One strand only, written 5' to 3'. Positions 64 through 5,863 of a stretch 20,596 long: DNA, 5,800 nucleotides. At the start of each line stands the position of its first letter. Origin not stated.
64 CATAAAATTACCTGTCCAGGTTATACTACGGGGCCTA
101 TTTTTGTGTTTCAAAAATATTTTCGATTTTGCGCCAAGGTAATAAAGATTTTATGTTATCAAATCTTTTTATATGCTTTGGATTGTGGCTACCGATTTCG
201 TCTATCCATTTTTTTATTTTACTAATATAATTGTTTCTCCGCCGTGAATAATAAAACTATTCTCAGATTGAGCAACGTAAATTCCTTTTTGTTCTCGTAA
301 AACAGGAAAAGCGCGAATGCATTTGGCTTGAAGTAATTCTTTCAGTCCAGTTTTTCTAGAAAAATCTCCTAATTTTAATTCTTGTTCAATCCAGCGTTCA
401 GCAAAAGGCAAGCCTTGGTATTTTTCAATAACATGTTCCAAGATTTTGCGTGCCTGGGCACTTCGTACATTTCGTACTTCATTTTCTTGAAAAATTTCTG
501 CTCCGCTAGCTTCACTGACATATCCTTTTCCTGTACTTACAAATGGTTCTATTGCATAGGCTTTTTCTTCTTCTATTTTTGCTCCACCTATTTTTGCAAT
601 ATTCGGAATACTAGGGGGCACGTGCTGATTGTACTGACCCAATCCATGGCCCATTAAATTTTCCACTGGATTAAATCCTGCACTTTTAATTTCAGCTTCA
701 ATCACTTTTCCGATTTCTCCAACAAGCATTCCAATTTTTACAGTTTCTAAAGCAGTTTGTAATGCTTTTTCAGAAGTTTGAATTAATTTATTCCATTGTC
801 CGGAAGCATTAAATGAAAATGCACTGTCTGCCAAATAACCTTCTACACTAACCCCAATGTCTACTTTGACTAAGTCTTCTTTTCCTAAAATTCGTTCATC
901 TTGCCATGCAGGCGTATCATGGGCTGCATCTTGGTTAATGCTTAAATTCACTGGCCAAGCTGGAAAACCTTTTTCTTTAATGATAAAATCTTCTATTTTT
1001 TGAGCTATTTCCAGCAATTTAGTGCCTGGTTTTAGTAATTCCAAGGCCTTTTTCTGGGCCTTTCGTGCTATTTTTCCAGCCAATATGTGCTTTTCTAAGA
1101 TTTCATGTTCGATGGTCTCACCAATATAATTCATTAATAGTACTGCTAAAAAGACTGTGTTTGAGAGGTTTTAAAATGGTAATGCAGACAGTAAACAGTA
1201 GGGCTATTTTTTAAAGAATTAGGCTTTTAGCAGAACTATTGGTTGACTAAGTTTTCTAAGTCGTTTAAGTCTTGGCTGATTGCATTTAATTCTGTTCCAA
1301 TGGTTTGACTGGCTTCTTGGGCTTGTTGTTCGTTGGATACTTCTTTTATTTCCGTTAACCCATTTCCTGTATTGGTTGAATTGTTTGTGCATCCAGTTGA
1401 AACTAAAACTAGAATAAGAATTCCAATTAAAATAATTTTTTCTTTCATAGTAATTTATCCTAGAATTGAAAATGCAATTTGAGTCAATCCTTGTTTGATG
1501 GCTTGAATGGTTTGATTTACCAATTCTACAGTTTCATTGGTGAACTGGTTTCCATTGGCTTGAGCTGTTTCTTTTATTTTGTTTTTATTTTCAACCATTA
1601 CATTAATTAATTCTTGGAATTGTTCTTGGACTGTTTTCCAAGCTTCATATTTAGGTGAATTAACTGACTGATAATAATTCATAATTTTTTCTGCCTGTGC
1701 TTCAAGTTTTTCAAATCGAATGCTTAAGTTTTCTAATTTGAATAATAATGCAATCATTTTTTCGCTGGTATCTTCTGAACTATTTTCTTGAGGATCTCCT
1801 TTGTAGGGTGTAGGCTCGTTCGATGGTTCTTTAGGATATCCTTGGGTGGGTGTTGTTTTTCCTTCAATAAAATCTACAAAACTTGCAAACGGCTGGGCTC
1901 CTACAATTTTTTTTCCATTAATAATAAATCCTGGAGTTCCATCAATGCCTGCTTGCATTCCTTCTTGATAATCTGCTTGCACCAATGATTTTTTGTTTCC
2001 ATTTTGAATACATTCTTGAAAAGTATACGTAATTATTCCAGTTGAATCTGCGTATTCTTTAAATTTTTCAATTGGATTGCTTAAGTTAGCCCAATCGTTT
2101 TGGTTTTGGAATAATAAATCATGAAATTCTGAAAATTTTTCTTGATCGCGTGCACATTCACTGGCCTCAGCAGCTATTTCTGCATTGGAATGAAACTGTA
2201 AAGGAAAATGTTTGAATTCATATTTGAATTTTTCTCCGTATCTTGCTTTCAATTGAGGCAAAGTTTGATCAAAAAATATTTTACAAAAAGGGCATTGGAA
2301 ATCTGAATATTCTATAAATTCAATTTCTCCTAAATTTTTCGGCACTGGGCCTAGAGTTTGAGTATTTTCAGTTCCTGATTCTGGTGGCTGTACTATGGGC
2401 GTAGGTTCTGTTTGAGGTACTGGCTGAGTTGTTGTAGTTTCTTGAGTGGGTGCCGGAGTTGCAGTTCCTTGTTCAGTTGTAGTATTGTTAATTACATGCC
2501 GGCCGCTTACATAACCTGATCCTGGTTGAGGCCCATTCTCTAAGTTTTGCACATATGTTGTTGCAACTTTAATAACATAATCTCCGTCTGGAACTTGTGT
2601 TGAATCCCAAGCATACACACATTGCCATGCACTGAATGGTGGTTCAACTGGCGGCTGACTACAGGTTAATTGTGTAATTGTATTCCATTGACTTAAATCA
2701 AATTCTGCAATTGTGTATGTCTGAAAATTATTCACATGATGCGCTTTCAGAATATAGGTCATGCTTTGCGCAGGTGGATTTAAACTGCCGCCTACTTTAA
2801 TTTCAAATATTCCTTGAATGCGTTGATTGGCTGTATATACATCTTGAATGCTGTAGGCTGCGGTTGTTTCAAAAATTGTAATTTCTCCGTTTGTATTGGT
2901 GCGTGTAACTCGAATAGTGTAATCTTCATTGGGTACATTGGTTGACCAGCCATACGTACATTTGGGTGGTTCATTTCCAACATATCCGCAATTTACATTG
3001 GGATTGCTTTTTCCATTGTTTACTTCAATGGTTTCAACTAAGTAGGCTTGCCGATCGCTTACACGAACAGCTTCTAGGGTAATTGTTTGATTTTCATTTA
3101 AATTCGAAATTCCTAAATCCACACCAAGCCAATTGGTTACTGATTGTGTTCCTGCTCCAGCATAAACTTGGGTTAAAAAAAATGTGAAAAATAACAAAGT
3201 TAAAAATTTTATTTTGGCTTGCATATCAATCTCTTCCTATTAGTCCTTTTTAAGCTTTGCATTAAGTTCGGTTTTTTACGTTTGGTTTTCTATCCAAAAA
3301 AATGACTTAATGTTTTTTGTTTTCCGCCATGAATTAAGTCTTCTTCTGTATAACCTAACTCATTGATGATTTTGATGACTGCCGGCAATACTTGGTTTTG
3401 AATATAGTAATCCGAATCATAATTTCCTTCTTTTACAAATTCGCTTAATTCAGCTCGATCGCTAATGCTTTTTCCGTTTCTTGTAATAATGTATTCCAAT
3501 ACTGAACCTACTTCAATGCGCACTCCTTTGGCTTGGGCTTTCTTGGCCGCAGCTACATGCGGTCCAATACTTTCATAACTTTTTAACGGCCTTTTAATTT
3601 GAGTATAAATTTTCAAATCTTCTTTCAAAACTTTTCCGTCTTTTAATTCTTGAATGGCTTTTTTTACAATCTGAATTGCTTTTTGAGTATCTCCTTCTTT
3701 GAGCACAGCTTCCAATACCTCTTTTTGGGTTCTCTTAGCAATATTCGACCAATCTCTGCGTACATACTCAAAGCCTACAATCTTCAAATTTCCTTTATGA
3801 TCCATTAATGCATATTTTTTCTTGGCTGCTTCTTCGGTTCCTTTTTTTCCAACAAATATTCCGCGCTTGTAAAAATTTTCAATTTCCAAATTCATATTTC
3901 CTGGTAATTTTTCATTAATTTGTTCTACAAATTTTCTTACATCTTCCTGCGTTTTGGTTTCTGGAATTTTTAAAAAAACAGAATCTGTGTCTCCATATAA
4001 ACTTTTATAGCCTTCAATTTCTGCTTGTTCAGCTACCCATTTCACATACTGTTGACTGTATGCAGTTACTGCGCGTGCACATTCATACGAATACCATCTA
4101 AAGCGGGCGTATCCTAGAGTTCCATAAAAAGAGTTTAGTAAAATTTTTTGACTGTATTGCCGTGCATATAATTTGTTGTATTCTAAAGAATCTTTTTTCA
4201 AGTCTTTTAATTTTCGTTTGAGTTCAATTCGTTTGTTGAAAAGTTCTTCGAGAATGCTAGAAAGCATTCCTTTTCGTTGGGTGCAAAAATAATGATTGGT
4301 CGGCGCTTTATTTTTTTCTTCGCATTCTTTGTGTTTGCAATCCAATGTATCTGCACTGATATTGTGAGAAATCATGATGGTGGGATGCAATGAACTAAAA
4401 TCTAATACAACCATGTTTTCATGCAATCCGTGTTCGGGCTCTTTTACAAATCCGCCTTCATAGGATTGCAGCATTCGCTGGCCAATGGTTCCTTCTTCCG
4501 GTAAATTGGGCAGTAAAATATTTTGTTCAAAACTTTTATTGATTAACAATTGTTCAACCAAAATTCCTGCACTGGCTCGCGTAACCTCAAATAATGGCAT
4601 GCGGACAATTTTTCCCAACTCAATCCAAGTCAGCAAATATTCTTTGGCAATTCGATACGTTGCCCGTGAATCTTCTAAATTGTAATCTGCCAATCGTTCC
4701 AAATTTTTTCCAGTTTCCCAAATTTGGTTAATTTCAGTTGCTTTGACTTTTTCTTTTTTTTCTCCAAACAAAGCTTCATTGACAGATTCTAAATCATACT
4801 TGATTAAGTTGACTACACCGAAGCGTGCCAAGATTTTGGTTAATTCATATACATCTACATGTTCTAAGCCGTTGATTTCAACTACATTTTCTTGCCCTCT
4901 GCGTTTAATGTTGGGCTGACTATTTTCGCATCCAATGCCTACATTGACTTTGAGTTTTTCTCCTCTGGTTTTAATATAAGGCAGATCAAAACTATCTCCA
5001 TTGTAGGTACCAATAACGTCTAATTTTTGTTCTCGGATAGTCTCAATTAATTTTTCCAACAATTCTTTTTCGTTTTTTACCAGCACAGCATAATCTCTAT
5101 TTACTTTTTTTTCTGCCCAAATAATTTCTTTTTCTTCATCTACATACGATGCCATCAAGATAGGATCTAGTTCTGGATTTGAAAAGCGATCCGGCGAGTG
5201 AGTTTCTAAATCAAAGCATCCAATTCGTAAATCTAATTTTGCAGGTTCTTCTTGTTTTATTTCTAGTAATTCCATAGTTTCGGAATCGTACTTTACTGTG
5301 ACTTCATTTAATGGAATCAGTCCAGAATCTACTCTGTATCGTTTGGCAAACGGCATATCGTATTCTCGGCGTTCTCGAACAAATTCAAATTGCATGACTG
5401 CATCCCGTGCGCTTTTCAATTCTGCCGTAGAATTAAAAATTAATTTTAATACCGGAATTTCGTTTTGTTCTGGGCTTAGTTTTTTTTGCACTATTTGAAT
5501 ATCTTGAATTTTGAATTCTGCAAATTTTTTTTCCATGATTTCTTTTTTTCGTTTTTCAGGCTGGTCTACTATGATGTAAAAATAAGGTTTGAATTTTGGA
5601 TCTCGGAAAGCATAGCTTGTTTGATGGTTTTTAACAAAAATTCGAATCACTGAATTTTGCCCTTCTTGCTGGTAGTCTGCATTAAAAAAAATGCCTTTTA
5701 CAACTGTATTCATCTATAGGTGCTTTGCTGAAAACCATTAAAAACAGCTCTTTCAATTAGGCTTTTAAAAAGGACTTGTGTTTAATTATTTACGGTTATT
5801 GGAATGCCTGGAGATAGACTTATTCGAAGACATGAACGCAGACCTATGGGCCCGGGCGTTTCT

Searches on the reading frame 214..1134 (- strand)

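Call 7: search_protein_families(library=pfam, proteins=[window:214-1134:-], max_evalue=0.01)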
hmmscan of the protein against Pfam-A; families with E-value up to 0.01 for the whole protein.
window:214-1134:- (306 aa): 1 family
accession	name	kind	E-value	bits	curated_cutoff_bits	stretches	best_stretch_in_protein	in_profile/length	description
PF00557.29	Peptidase_M24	-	2.9e-29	102.8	23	1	18-203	5-195/208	Metallopeptidase family M24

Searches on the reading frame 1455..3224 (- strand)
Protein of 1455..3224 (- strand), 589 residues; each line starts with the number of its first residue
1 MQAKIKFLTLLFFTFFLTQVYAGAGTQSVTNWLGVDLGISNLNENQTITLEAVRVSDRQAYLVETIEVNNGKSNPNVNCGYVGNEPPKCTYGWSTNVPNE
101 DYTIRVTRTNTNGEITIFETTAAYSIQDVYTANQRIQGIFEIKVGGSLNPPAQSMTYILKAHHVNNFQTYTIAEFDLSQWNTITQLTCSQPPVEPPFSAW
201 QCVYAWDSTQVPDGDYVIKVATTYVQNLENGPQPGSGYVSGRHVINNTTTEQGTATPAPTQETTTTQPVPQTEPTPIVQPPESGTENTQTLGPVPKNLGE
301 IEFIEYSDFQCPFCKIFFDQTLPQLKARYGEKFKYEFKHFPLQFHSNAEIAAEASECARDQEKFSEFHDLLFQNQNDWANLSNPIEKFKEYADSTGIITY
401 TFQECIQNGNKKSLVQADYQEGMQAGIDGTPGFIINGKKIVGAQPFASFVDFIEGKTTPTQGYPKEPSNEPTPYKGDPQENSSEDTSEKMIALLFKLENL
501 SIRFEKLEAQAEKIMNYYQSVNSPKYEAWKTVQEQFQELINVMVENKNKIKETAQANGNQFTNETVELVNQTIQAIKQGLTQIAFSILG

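Call 7: search_protein_families(library=pfam, proteins=[window:1455-3224:-], max_evalue=0.01)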
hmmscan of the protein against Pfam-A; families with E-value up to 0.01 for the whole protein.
window:1455-3224:- (589 aa): 2 families
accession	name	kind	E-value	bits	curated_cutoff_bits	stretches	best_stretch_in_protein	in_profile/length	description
PF13462.12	Thioredoxin_4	-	1.5e-24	87.5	23.2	1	303-454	17-164/165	Thioredoxin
PF01323.26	DSBA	-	1.7e-15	57.8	25.6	1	304-453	3-190/191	DSBA-like thioredoxin domain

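Call 18: search_protein_families(library=ncbifam, proteins=[window:1455-3224:-], max_evalue=0.1)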
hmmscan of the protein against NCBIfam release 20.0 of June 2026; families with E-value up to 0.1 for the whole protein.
window:1455-3224:- (589 aa): 4 families
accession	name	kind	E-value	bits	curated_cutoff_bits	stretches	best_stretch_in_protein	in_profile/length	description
NF041057.1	Rcas_1661_fam_Se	equivalog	2.3e-34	119.1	190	1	248-454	40-245/247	Rcas_1661 family thioredoxin-like (seleno)lipoprotein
TIGR00411.1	redox_disulf_1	equivalog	0.031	14.3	92.75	0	415-444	39-69/82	MJ0307 family thioredoxin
TIGR01618.1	phage_P_loop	hypoth_equivalog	0.057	13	138.75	1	522-578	108-164/220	phage nucleotide-binding protein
NF008129.0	PRK10877.1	equivalog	0.089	12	215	0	413-458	186-232/237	bifunctional protein-disulfide isomerase/oxidoreductase DsbC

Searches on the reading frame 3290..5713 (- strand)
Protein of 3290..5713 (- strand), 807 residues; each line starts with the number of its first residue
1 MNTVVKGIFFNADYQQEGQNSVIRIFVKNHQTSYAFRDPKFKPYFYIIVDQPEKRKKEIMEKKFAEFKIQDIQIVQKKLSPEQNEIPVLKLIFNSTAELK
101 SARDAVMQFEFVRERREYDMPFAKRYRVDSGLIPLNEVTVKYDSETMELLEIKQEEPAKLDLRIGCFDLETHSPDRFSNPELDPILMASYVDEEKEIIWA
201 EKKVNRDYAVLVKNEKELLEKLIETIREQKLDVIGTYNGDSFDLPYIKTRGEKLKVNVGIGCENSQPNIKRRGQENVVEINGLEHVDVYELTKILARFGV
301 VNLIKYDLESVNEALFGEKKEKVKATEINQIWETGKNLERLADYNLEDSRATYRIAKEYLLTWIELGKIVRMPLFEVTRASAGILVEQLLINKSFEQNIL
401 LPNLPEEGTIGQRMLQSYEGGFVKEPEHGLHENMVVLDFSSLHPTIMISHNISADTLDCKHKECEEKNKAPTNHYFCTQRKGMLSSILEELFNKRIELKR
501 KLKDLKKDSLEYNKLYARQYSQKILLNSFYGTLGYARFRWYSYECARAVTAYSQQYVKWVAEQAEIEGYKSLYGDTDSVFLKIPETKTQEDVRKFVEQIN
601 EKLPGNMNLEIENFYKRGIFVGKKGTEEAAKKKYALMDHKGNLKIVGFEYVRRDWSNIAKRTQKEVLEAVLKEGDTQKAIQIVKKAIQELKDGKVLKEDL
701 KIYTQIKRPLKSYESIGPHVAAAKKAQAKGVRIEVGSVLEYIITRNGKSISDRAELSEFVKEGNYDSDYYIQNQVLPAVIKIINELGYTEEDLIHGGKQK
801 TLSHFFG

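Call 7: search_protein_families(library=pfam, proteins=[window:3290-5713:-], max_evalue=0.01)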
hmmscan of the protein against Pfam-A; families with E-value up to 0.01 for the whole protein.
window:3290-5713:- (807 aa): 4 families
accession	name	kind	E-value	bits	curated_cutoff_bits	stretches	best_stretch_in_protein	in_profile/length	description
PF00136.26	DNA_pol_B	-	5.8e-63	213.7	23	1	378-785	7-452/453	DNA polymerase family B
PF03104.25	DNA_pol_B_exo1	-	2.3e-21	76.7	23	1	116-311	4-242/242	DNA polymerase family B, exonuclease domain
PF13482.12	RNase_H_2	-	3.7e-08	33.9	22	1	193-357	26-162/165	RNase_H superfamily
PF10108.15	DNA_pol_B_exo2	-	2.4e-07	31.1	24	1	213-355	35-169/213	Predicted 3'-5' exonuclease related to the exonuclease domain of PolB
